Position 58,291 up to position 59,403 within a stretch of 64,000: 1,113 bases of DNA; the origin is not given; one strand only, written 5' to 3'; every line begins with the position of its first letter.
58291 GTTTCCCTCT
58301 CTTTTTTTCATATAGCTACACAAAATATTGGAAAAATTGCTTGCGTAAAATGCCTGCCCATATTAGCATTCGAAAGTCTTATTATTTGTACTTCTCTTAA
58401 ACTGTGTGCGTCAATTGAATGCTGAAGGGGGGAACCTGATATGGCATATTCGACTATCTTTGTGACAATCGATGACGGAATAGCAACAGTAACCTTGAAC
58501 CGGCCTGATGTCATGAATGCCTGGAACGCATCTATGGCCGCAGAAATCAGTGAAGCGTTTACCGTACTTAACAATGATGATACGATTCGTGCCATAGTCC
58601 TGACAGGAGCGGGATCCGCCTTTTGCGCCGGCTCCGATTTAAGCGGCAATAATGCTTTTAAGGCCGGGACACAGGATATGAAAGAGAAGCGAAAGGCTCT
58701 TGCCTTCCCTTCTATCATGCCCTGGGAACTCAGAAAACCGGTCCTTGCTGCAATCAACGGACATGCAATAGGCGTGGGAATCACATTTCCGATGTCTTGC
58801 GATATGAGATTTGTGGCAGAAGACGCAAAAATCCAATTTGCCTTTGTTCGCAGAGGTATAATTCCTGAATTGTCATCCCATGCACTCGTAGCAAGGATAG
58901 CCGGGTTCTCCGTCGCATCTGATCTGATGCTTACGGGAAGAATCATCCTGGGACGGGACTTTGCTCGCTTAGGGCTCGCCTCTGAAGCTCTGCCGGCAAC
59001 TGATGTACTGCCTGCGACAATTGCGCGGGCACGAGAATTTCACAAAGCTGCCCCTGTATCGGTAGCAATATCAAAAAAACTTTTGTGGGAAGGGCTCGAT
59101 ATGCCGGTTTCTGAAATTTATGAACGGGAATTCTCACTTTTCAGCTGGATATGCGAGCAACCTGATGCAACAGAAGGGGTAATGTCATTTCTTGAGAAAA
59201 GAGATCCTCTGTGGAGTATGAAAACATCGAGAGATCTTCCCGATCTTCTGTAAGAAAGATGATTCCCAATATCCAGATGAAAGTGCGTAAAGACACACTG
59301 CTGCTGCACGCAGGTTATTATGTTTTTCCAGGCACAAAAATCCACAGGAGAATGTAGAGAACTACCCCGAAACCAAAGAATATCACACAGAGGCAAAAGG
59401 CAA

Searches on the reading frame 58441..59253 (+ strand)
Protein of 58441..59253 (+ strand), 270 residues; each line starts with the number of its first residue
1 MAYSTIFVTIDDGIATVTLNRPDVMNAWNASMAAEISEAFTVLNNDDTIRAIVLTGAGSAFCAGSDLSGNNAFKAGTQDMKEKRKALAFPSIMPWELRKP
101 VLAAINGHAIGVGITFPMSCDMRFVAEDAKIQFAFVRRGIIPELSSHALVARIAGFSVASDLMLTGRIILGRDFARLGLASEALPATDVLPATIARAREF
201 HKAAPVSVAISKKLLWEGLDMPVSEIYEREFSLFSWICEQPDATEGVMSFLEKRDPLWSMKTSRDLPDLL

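Call 56: search_protein_families(library=pfam, proteins=[window:58441-59253:+], max_evalue=0.001)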
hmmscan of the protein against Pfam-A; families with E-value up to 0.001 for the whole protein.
window:58441-59253:+ (270 aa): 2 families
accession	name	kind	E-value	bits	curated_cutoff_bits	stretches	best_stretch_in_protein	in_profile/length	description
PF00378.25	ECH_1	-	2.3e-50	171.7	27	1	10-259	2-249/251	Enoyl-CoA hydratase/isomerase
PF16113.10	ECH_2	-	1.6e-31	110.5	27.2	2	15-188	2-176/335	Enoyl-CoA hydratase/isomerase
